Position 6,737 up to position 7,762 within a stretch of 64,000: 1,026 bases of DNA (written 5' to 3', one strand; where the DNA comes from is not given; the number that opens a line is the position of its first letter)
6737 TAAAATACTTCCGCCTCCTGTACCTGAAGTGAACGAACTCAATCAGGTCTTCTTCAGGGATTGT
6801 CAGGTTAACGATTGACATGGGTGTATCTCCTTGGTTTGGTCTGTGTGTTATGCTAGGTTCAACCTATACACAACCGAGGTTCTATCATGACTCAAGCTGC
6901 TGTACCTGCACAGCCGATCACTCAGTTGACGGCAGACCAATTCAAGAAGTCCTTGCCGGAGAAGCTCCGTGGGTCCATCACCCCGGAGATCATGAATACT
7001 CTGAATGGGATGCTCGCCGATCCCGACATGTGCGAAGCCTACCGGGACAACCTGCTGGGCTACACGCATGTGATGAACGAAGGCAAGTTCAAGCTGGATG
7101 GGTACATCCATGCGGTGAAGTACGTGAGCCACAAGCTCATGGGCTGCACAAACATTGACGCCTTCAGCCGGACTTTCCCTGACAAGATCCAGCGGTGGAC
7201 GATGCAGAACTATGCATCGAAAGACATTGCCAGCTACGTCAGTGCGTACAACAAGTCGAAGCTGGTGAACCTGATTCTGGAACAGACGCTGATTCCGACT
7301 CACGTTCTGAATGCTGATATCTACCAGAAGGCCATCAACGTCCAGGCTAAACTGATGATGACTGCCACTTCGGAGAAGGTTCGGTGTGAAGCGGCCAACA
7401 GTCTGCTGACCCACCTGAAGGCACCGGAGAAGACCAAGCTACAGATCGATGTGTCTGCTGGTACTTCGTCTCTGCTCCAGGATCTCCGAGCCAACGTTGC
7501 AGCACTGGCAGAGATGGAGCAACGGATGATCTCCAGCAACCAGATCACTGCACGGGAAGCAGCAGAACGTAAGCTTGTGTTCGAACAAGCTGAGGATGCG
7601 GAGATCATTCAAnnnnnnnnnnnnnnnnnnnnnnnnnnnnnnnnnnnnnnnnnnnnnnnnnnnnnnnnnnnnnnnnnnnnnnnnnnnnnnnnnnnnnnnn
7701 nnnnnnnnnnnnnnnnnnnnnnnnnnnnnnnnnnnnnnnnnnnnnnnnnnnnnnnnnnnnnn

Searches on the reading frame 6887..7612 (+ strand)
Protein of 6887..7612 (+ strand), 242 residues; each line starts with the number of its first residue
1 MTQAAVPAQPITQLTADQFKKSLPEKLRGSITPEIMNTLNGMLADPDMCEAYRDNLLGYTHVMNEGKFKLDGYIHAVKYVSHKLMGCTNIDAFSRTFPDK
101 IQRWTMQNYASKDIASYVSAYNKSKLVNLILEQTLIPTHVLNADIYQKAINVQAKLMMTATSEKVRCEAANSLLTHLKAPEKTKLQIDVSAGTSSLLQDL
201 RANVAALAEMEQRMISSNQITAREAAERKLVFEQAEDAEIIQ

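Call 70: search_dna_similar(query=window:6887-7612:+, collection=phages, mode=protein, max_rows=40, rows=spread)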
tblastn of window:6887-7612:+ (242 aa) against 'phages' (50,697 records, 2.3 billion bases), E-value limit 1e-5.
Records with a match: 473; places in all: 475; records where one place covers at least 80% of the query: 447.
Best place of each record, by identity: >=99% 9; 60-80% 33; <60% 431.
By first word of the organism name: Vibrio 107; Pseudomonas 99; Escherichia 68; Klebsiella 29; Erwinia 21; Achromobacter 17; Rhizobium 16; Pectobacterium 14; Salmonella 11; Stenotrophomonas 10; and 22 more.
By host as written in the record: - 80; Pseudomonas aeruginosa 39; Escherichia coli 28; Vibrio breoganii 15; Klebsiella pneumoniae 14; Achromobacter xylosoxidans I2BC 12; Pseudomonas aeruginosa PAO1 11; Pseudomonas aeruginosa ATCC 27853 10; and 126 more.
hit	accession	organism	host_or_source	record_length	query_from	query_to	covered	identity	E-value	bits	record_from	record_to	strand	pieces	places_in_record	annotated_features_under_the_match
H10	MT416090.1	Pseudomonas phage vB_Pae_AM.P2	Pseudomonas aeruginosa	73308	1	242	100%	99.6%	1e-162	503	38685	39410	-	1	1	hypothetical protein | putative terminase large subunit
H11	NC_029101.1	Pseudomonas phage YH30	Pseudomonas aeruginosa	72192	8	240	96%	59.7%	4e-90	295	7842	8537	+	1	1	hypothetical protein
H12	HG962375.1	Pseudomonas phage vB_PaeP_C2-10_Ab09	Pseudomonas aeruginosa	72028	8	240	96%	59.7%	1e-89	294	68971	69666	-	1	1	ORF79: N4 gp69-like protein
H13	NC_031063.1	Pseudomonas phage PEV2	Pseudomonas aeruginosa Kutter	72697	8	240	96%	59.7%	1e-89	294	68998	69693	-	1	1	hypothetical protein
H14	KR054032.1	Pseudomonas phage DL64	Pseudomonas aeruginosa PAO1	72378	8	232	93%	61.3%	2e-89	294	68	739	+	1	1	hypothetical protein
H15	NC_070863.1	Pseudomonas phage vB_PaeP_TUMS_P121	Pseudomonas aeruginosa ATCC 27853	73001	8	232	93%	61.3%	8e-89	291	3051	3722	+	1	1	hypothetical protein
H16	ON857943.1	Pseudomonas phage vB_PaeP_FBPa1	Pseudomonas sp.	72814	8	232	93%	60.9%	1e-88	291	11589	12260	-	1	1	hypothetical protein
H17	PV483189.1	Pantoea phage G19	Pantoea agglomerans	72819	14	237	93%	53.1%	4e-72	244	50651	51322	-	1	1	terminase large subunit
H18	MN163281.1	Klebsiella phage KpCHEMY26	Klebsiella pneumoniae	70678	12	233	92%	52.7%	2e-74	250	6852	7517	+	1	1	hypothetical protein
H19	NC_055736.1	Vibrio phage 1.245.O._10N.261.54.C7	Vibrio breoganii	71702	12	237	93%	48.5%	1e-65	225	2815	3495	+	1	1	hypothetical protein | terminase large subunit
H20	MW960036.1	Rhizobium phage RHph_X2_28B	Sinorhizobium americanum X2_28B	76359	7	236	95%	45.2%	3e-58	204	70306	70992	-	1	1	hypothetical protein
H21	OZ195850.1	Vibrio phage D285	Seawater and oysters mix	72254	14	233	91%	46.4%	1e-61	214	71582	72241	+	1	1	hypothetical protein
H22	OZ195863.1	Vibrio phage D265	Seawater and oysters mix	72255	14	233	91%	46.4%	1e-61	214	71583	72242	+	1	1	hypothetical protein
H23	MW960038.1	Rhizobium phage RHph_X3_15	Sinorhizobium americanum X3_15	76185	7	236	95%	44.3%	4e-57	201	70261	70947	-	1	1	hypothetical protein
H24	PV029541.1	Escherichia phage PBM-2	Escherichia sp.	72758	11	231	91%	45.7%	4e-58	204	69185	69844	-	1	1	hypothetical protein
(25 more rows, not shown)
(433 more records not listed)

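Call 75: find_related_loci(query=window:6887-7612:+, collection=viral_contigs, flank=10000)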
Query window:6887-7612:+ (242 aa) in viral_contigs; peptide patterns used: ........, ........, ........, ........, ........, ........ (x = any residue, [..] = any of these).
10 stretches matched a pattern; 6 encode a relative of the query (tblastn E <= 1e-3); 6 distinct loci.
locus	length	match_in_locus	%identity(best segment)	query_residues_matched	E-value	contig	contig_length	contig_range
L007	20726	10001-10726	100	1-242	5e-167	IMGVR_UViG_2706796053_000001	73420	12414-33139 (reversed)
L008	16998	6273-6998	100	1-242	5e-167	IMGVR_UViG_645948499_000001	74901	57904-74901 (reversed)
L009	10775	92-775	69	14-241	3e-112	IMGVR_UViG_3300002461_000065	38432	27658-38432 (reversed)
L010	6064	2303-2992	53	11-240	4e-83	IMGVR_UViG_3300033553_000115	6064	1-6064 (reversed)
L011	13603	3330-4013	51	11-237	4e-76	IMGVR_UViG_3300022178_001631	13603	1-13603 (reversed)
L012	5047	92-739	49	14-230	1e-67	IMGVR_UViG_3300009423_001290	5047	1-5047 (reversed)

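Call 77: find_related_loci(query=window:6887-7612:+, collection=metagenome_contigs, flank=10000)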
Query window:6887-7612:+ (242 aa) in metagenome_contigs; peptide patterns used: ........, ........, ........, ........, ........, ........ (x = any residue, [..] = any of these).
105 stretches matched a pattern; 4 encode a relative of the query (tblastn E <= 1e-3); 4 distinct loci.
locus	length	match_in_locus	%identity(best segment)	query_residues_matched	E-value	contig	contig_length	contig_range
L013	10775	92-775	69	14-241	1e-112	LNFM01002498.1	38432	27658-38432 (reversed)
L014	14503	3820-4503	51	11-237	2e-76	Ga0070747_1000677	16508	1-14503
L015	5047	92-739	49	14-230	4e-68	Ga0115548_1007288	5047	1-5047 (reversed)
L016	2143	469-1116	49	14-230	1e-69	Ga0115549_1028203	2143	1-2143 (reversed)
